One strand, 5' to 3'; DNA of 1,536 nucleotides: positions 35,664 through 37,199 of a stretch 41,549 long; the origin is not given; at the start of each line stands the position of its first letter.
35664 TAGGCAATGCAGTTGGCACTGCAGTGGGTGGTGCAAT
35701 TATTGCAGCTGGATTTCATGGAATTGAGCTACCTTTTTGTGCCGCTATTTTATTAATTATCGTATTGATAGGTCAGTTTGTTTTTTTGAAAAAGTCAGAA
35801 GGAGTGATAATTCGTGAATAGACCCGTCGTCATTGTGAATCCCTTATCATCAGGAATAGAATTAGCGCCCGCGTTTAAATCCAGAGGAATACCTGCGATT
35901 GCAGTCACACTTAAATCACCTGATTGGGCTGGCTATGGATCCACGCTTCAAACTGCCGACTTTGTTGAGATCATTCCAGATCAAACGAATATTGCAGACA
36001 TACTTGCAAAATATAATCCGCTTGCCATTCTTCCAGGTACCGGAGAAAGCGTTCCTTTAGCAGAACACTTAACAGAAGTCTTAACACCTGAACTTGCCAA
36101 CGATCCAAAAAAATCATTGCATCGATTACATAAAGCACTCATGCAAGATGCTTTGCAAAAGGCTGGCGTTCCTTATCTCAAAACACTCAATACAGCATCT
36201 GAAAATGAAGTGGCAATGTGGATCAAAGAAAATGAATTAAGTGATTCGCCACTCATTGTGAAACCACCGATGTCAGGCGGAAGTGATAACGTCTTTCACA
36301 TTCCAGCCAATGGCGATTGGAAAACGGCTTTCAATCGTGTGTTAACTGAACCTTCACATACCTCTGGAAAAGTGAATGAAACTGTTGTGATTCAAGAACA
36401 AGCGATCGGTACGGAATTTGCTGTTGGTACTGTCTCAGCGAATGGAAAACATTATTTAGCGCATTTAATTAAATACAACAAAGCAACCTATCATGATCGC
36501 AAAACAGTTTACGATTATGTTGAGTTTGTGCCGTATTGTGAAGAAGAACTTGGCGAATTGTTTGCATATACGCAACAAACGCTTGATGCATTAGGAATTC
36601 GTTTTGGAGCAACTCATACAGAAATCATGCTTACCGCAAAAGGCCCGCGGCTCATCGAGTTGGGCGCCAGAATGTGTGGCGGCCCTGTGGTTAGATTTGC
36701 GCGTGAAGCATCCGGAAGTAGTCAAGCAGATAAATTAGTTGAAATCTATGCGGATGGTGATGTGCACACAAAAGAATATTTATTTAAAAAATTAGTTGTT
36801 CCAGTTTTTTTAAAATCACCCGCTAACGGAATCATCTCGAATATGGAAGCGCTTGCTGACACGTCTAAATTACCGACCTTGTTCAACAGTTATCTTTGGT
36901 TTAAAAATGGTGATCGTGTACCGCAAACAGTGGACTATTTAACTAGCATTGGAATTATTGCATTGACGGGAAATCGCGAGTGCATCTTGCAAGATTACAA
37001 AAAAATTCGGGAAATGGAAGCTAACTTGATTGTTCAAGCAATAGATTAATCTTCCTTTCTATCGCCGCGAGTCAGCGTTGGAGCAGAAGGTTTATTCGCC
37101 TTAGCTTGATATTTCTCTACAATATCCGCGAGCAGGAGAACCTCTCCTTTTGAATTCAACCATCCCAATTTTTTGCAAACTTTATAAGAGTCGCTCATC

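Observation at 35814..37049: ATP-grasp ligase as terminal gene of the isonitrile operon suggests an amide-conjugated product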

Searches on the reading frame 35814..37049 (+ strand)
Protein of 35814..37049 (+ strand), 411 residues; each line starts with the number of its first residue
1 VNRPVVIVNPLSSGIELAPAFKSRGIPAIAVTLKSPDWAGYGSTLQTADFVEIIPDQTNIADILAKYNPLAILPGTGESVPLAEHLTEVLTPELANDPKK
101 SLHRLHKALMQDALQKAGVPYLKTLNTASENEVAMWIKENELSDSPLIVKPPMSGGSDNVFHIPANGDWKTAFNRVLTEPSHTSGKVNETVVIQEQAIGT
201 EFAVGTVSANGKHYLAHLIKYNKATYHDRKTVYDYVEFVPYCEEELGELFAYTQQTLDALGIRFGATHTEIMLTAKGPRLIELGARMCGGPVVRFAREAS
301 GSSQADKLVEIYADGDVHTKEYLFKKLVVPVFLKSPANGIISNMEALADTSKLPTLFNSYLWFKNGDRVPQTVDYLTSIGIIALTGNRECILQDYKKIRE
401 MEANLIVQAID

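Call 5: search_protein_families(library=pfam, proteins=[window:35814-37049:+], max_evalue=0.01)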
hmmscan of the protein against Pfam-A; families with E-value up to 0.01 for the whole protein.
window:35814-37049:+ (411 aa): 3 families
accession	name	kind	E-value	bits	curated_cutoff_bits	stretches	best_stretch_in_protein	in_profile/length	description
PF13535.11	ATP-grasp_4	-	4.3e-12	46.4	27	1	145-290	3-155/160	ATP-grasp domain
PF01071.24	GARS_A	-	6e-05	23.4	27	1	107-288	3-190/194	Phosphoribosylglycinamide synthetase, ATP-grasp (A) domain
PF02655.19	ATP-grasp_3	-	0.0018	18.8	23.2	1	137-289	24-159/160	ATP-grasp domain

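Call 6: search_protein_families(library=ncbifam, proteins=[window:35814-37049:+], max_evalue=0.01)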
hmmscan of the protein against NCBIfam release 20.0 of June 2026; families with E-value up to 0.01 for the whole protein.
window:35814-37049:+ (411 aa): 9 families
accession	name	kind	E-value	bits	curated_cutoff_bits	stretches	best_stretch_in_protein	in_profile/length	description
NF005543.0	PRK07206.1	subfamily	1.3e-149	498.5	302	1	1-408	1-414/416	hypothetical protein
NF041595.1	dap_A_syn_DdaF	equivalog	3.6e-43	147.9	840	1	5-406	10-417/424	dapdiamide A synthase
NF002563.0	PRK02186.1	subfamily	2.8e-17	62.2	625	1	106-349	107-338/890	argininosuccinate lyase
TIGR00877.1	purD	equivalog_domain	6.2e-05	22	288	1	106-288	104-293/425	phosphoribosylamine--glycine ligase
NF009402.0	PRK12767.1-1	equivalog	7.1e-05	21.8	218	1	59-217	64-215/329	carbamoyl phosphate synthase-like protein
TIGR01205.1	D_ala_D_alaTIGR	subfamily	0.00041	19.4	245.65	1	99-236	99-225/318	D-alanine--D-alanine ligase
NF002378.0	PRK01372.1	subfamily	0.00074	18.3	243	1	105-233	99-212/305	D-alanine--D-alanine ligase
TIGR03909.1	pyrrolys_PylC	equivalog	0.0048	15.7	248.3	1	143-341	123-308/374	3-methylornithine--L-lysine ligase PylC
NF053745.1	AAntcapLigBacD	equivalog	0.0069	14.8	850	0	255-316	295-357/471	alanine--anticapsin ligase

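Call 7: find_homologous_proteins(query=window:35814-37046:+)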
Query window:35814-37046:+ (411 aa): 435 proteins with E <= 0.001 among 6547 candidates; the best 120 are listed.
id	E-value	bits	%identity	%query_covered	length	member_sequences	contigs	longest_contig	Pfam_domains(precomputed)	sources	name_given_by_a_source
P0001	6.7e-274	926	100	100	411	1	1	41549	PF13535.12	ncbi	-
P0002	6.7e-230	781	84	99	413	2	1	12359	PF13535.12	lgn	-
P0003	1.1e-224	764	83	99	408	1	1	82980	PF13535.12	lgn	-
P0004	1.9e-212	723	77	100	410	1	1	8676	PF13535.12,PF02655.20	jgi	jgi:biotin carboxylase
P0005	2.4e-211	720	79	99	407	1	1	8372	PF13535.12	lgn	-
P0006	5.1e-209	712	78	100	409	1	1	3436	PF13535.12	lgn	-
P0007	1.8e-208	710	76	99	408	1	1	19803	PF13535.12,PF02655.20,PF01071.25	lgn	-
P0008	7.1e-208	708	77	99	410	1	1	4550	PF13535.12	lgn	-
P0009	2.8e-207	706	77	99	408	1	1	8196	PF13535.12,PF02655.20,PF01071.25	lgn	-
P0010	7.2e-207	705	76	100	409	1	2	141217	PF13535.12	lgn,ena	-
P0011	1.1e-206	704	76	100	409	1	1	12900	PF13535.12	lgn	-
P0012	1.2e-206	704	76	99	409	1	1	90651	PF13535.12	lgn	-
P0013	1.7e-206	704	75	100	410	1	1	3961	PF13535.12,PF02655.20,PF01071.25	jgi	jgi:biotin carboxylase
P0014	3.4e-205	700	77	99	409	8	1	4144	PF13535.12,PF01071.25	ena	-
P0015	3.5e-205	699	75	100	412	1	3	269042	PF13535.12,PF02655.20,PF01071.25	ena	-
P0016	4.3e-205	699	76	100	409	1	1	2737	PF13535.12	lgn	-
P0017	5.8e-205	699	76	100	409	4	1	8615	PF13535.12,PF02655.20,PF01071.25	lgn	-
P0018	8.2e-205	698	75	99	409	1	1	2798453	PF13535.12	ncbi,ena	-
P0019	2.1e-204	697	75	99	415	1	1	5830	PF13535.12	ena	-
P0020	2.3e-204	697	76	99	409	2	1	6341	PF13535.12,PF02655.20,PF01071.25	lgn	-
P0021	5.0e-204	696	75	100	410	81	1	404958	PF13535.12,PF02655.20,PF01071.25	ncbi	ncbi:ATP-grasp domain-containing protein [Legionella pneumophila]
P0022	1.4e-203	694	75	99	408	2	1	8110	PF13535.12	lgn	-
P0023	4.8e-203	692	76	99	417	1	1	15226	PF13535.12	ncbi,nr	ncbi:MAG: ATP-grasp domain-containing protein [Legionella longbeachae]|nr:ATP-grasp domain-containin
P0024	5.7e-203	692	75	99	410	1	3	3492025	PF13535.12,PF01071.25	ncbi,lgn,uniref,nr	ncbi:ATP-grasp domain-containing protein [Legionella pneumophila]|uniref:ATP-grasp domain-containing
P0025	5.7e-203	692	75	99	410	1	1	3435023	PF13535.12,PF01071.25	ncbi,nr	ncbi:ATP-grasp domain-containing protein [Legionella pneumophila 130b]|nr:ATP-grasp domain-containin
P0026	9.0e-203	692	75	99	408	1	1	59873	PF13535.12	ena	-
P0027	1.1e-202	691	75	99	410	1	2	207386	PF13535.12,PF01071.25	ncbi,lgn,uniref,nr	ncbi:TPA: ATP-grasp domain-containing protein [Legionella pneumophila]|uniref:ATP-grasp domain-conta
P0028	1.3e-202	691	74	99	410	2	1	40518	PF13535.12,PF01071.25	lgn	-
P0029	1.5e-202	691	75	99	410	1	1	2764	PF13535.12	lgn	-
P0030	1.5e-202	691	75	99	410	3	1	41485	PF13535.12,PF02655.20,PF01071.25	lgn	-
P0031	2.8e-202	690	75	99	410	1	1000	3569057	PF13535.12,PF01071.25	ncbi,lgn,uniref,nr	ncbi:TPA: ATP-grasp domain-containing protein [Legionella pneumophila]|uniref:ATP-grasp domain-conta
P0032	2.9e-202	690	75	100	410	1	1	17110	PF13535.12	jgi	jgi:biotin carboxylase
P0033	2.9e-202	690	75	99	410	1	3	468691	PF13535.12,PF01071.25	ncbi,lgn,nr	ncbi:TPA: ATP-grasp domain-containing protein [Legionella pneumophila]|nr:ATP-grasp domain-containin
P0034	2.9e-202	690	75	99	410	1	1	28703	PF13535.12,PF01071.25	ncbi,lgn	ncbi:ATP-grasp domain-containing protein [Legionella pneumophila]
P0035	3.0e-202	690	75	99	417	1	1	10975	PF13535.12,PF02655.20,PF01071.25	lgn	-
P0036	3.9e-202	689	75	99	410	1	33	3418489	PF13535.12,PF01071.25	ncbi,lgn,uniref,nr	ncbi:TPA: ATP-grasp domain-containing protein [Legionella pneumophila]|uniref:ATP-grasp domain-conta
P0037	3.9e-202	689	75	99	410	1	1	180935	PF13535.12,PF01071.25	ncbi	ncbi:TPA: ATP-grasp domain-containing protein [Legionella pneumophila]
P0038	4.0e-202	689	75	99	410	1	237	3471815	PF13535.12,PF02655.20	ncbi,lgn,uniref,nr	ncbi:ATP-grasp domain-containing protein [Legionella pneumophila serogroup 1]|uniref:Phosphoribosylg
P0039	4.1e-202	689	75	99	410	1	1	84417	PF13535.12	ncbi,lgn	ncbi:TPA: ATP-grasp domain-containing protein [Legionella pneumophila]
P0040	4.9e-202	689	75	100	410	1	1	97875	PF13535.12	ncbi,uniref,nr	ncbi:hypothetical protein EP47_08120 [Legionella norrlandica]|uniref:ATP-grasp domain-containing pro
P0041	5.4e-202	689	75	99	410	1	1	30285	PF13535.12,PF01071.25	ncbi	ncbi:ATP-grasp domain-containing protein [Legionella pneumophila serogroup 10]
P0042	6.6e-202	689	75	99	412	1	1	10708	PF13535.12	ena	-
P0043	7.0e-202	689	75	99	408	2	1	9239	PF13535.12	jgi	jgi:biotin carboxylase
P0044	7.5e-202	689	75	99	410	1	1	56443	PF13535.12,PF02655.20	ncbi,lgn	ncbi:TPA: ATP-grasp domain-containing protein [Legionella pneumophila]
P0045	7.5e-202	689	75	99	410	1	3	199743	PF13535.12,PF01071.25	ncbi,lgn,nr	ncbi:TPA: ATP-grasp domain-containing protein [Legionella pneumophila]|nr:ATP-grasp domain-containin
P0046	8.6e-202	688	75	99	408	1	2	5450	PF13535.12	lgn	-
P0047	1.0e-201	688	75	99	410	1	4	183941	PF13535.12,PF01071.25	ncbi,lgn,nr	ncbi:ATP-grasp domain-containing protein [Legionella pneumophila]|nr:ATP-grasp domain-containing pro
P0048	1.0e-201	688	75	99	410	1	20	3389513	PF13535.12,PF02655.20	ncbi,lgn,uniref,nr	ncbi:ATP-grasp domain-containing protein [Legionella pneumophila]|uniref:ATP-grasp domain-containing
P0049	1.1e-201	688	75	99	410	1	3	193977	PF13535.12,PF01071.25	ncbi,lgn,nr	ncbi:TPA: ATP-grasp domain-containing protein [Legionella pneumophila]|nr:ATP-grasp domain-containin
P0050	1.1e-201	688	74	99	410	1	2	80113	PF13535.12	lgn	-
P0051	1.4e-201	688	75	99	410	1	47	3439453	PF13535.12,PF01071.25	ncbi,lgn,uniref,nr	ncbi:TPA: ATP-grasp domain-containing protein [Legionella pneumophila]|uniref:ATP-grasp domain-conta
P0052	1.4e-201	688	75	99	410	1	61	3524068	PF13535.12,PF01071.25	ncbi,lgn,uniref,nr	ncbi:TPA: ATP-grasp domain-containing protein [Legionella pneumophila subsp. pneumophila]|uniref:ATP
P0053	1.4e-201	688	75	99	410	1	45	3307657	PF13535.12,PF01071.25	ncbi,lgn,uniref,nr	ncbi:ATP-grasp domain-containing protein [Legionella pneumophila]|uniref:ATP-grasp domain-containing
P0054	1.4e-201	688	74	99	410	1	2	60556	PF13535.12,PF02655.20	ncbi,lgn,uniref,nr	ncbi:TPA: ATP-grasp domain-containing protein [Legionella pneumophila]|uniref:ATP-grasp domain-conta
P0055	1.7e-201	687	75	99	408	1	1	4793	PF13535.12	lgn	-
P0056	1.7e-201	687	75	99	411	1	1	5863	PF13535.12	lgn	-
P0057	2.0e-201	687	75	99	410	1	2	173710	PF13535.12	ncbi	ncbi:TPA: ATP-grasp domain-containing protein [Legionella pneumophila]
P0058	2.0e-201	687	75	99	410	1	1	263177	PF13535.12,PF01071.25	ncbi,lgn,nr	ncbi:TPA: ATP-grasp domain-containing protein [Legionella pneumophila]|nr:ATP-grasp domain-containin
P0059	2.0e-201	687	74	99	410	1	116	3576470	PF13535.12,PF02655.20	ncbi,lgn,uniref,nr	ncbi:ATP-grasp domain-containing protein [Legionella pneumophila]|uniref:ATP-grasp domain-containing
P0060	2.3e-201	687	74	99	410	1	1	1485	PF13535.12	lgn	-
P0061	2.7e-201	687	75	99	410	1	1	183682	PF13535.12,PF01071.25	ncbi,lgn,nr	ncbi:TPA: ATP-grasp domain-containing protein [Legionella pneumophila]|nr:ATP-grasp domain-containin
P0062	2.7e-201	687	74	99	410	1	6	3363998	PF13535.12,PF01071.25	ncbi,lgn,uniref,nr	ncbi:ATP-grasp domain-containing protein [Legionella pneumophila]|uniref:ATP-grasp domain-containing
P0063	2.7e-201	687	74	99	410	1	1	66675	PF13535.12,PF02655.20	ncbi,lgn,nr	ncbi:TPA: ATP-grasp domain-containing protein [Legionella pneumophila subsp. pneumophila]|nr:ATP-gra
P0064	3.6e-201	686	74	99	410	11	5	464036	PF13535.12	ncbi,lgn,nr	ncbi:TPA: ATP-grasp domain-containing protein [Legionella pneumophila]|nr:ATP-grasp domain-containin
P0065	3.7e-201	686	75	99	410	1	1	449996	PF13535.12,PF01071.25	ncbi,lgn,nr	ncbi:TPA: ATP-grasp domain-containing protein [Legionella pneumophila]|nr:ATP-grasp domain-containin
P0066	3.8e-201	686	74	99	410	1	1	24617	PF13535.12,PF02655.20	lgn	-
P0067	5.0e-201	686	74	99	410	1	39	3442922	PF13535.12,PF01071.25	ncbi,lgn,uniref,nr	ncbi:TPA: ATP-grasp domain-containing protein [Legionella pneumophila subsp. pneumophila]|uniref:ATP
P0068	5.0e-201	686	74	99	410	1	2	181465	PF13535.12,PF01071.25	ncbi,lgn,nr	ncbi:TPA: ATP-grasp domain-containing protein [Legionella pneumophila]|nr:ATP-grasp domain-containin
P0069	5.0e-201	686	74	99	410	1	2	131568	PF13535.12,PF01071.25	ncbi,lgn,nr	ncbi:TPA: ATP-grasp domain-containing protein [Legionella pneumophila]|nr:ATP-grasp domain-containin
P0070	5.1e-201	686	74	99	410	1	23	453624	PF13535.12,PF02655.20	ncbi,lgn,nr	ncbi:TPA: ATP-grasp domain-containing protein [Legionella pneumophila]|nr:ATP-grasp domain-containin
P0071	5.1e-201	686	74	99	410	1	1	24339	PF13535.12,PF02655.20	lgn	-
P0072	5.2e-201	686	74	99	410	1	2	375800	PF13535.12,PF02655.20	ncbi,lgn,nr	ncbi:TPA: ATP-grasp domain-containing protein [Legionella pneumophila]|nr:ATP-grasp domain-containin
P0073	6.0e-201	686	74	100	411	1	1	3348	PF13535.12,PF01071.25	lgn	-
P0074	7.3e-201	685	75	99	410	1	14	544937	PF13535.12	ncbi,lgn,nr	ncbi:TPA: ATP-grasp domain-containing protein [Legionella pneumophila]|nr:ATP-grasp domain-containin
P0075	7.4e-201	685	73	99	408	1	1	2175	PF13535.12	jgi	jgi:biotin carboxylase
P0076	8.8e-201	685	74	100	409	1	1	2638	PF13535.12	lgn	-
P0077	1.3e-200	684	74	99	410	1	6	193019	PF13535.12,PF01071.25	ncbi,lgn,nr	ncbi:TPA: ATP-grasp domain-containing protein [Legionella pneumophila]|nr:ATP-grasp domain-containin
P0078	2.3e-200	684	74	99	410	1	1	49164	PF13535.12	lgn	-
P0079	4.0e-200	683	75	100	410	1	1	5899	PF13535.12,PF01071.25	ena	-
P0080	6.6e-200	682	74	99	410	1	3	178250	PF13535.12,PF02655.20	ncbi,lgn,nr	ncbi:TPA: ATP-grasp domain-containing protein [Legionella pneumophila subsp. pneumophila]|nr:ATP-gra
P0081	6.7e-200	682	74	99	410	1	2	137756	PF13535.12,PF02655.20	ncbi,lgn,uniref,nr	ncbi:TPA: ATP-grasp domain-containing protein [Legionella pneumophila]|uniref:ATP-grasp domain-conta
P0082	1.0e-199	682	74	99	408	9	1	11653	PF13535.12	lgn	-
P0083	1.3e-199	681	74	99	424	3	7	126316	PF13535.12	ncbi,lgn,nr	ncbi:MAG: ATP-grasp domain-containing protein [Candidatus Obscuribacterales bacterium]|nr:ATP-grasp 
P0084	3.4e-199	680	74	99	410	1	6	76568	PF13535.12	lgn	-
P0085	4.0e-199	680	75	99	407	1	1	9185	PF13535.12,PF01071.25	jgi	jgi:biotin carboxylase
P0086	4.8e-199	679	73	100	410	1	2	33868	PF13535.12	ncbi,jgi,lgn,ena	jgi:hypothetical protein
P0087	5.2e-199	679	73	99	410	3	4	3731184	PF13535.12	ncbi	ncbi:ATP-grasp domain-containing protein [Legionella steigerwaltii]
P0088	5.2e-199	679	74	99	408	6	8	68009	PF13535.12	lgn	-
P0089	8.1e-199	679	74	99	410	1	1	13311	PF13535.12,PF02655.20,PF01071.25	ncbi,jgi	jgi:biotin carboxylase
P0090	1.0e-198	678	73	100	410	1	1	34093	PF13535.12,PF01071.25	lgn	-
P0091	3.4e-198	676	73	99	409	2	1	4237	PF13535.12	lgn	-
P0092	3.6e-198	676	73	100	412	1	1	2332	PF13535.12,PF01071.25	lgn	-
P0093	4.1e-198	676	73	100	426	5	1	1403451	PF13535.12,PF02655.20,PF01071.25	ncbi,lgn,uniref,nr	ncbi:ATP-grasp domain-containing protein [Legionella sp. 16cNR16C]|uniref:ATP-grasp domain-containin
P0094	4.3e-198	676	73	99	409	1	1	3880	PF13535.12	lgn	-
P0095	6.6e-198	676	73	99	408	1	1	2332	PF13535.12,PF01071.25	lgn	-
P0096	1.9e-197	674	73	99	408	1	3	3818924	PF13535.12,PF02655.20,PF01071.25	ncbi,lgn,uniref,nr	ncbi:phosphoribosylglycinamide synthetase ATP-grasp (A) domain protein [Legionella gratiana]|uniref:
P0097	2.1e-197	674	73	99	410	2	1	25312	PF13535.12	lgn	-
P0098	4.8e-197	673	72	100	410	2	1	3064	PF13535.12,PF01071.25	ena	-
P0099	6.6e-197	672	73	99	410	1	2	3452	PF13535.12,PF01071.25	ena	-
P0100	1.3e-196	671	73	99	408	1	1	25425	PF13535.12,PF01071.25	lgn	-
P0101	5.6e-196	669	72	99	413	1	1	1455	PF13535.12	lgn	-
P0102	9.3e-196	668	73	99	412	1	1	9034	PF13535.12,PF02655.20,PF01071.25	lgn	-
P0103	9.3e-196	668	73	100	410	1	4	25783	PF13535.12,PF02655.20,PF01071.25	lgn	-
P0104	1.5e-195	668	72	99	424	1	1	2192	PF13535.12,PF01071.25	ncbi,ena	-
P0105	1.9e-195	667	72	99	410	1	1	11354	PF13535.12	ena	-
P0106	2.2e-195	667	72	99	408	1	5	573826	PF13535.12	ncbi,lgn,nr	ncbi:MAG: ATP-grasp domain-containing protein [Candidatus Obscuribacterales bacterium]|nr:ATP-grasp 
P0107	2.8e-195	667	72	99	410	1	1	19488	PF13535.12,PF01071.25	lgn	-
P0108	3.8e-195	666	71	99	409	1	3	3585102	PF13535.12,PF01071.25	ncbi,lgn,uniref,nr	ncbi:phosphoribosylglycinamide synthetase ATP-grasp (A) domain protein [Legionella birminghamensis]|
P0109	4.1e-195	666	72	99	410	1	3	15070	PF13535.12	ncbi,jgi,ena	jgi:biotin carboxylase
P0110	6.6e-195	666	72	99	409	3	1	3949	PF13535.12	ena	-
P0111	8.9e-195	665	72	99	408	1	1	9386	PF13535.12,PF02655.20,PF01071.25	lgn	-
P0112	9.3e-195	665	71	100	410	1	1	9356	PF13535.12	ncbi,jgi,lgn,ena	jgi:biotin carboxylase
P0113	9.6e-195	665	73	99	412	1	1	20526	PF13535.12,PF02655.20,PF01071.25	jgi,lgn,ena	-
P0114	9.9e-195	665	72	99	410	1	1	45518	PF13535.12,PF02655.20,PF01071.25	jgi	jgi:biotin carboxylase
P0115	1.6e-194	664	73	99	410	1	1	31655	PF13535.12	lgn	-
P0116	2.0e-194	664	73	99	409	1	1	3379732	PF13535.12,PF02655.20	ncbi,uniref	ncbi:ATP-grasp domain-containing protein [Legionella sp. D16C41]|uniref:ATP-grasp domain-containing 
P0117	8.9e-194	662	72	100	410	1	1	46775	PF13535.12,PF02655.20,PF01071.25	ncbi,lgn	-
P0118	1.8e-193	661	72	99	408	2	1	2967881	PF13535.12,PF02655.20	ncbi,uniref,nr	ncbi:ATP-grasp domain-containing protein [Legionella israelensis]|uniref:ATP-grasp domain-containing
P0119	2.3e-193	661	71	99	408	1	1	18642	PF13535.12,PF01071.25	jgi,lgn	-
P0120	2.4e-193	661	71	99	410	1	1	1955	PF13535.12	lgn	-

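Call 8: search_solved_structures(query=window:35814-37046:+, max_evalue=0.01, show_alignments=2)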
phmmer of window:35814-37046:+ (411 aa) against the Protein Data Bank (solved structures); distinct sequences matched with E-value up to 0.01: 6.
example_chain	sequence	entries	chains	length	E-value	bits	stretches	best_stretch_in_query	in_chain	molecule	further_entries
30vh_A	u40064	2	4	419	4.6e-40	140.9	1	5-403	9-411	L-amino acid ligase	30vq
3vot_A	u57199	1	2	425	6.5e-07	31.8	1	138-301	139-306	L-amino acid ligase, BL00235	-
4wd3_A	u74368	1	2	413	0.0001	24.6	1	100-371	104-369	L-amino acid ligase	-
3wo1_A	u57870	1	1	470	0.0002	23.6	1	107-315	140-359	Alanine-anticapsin ligase BacD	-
3wnz_A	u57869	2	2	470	0.00037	22.7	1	107-315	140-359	Alanine-anticapsin ligase BacD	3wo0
3vmm_A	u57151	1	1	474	0.00037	22.7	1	107-315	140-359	Alanine-anticapsin ligase BacD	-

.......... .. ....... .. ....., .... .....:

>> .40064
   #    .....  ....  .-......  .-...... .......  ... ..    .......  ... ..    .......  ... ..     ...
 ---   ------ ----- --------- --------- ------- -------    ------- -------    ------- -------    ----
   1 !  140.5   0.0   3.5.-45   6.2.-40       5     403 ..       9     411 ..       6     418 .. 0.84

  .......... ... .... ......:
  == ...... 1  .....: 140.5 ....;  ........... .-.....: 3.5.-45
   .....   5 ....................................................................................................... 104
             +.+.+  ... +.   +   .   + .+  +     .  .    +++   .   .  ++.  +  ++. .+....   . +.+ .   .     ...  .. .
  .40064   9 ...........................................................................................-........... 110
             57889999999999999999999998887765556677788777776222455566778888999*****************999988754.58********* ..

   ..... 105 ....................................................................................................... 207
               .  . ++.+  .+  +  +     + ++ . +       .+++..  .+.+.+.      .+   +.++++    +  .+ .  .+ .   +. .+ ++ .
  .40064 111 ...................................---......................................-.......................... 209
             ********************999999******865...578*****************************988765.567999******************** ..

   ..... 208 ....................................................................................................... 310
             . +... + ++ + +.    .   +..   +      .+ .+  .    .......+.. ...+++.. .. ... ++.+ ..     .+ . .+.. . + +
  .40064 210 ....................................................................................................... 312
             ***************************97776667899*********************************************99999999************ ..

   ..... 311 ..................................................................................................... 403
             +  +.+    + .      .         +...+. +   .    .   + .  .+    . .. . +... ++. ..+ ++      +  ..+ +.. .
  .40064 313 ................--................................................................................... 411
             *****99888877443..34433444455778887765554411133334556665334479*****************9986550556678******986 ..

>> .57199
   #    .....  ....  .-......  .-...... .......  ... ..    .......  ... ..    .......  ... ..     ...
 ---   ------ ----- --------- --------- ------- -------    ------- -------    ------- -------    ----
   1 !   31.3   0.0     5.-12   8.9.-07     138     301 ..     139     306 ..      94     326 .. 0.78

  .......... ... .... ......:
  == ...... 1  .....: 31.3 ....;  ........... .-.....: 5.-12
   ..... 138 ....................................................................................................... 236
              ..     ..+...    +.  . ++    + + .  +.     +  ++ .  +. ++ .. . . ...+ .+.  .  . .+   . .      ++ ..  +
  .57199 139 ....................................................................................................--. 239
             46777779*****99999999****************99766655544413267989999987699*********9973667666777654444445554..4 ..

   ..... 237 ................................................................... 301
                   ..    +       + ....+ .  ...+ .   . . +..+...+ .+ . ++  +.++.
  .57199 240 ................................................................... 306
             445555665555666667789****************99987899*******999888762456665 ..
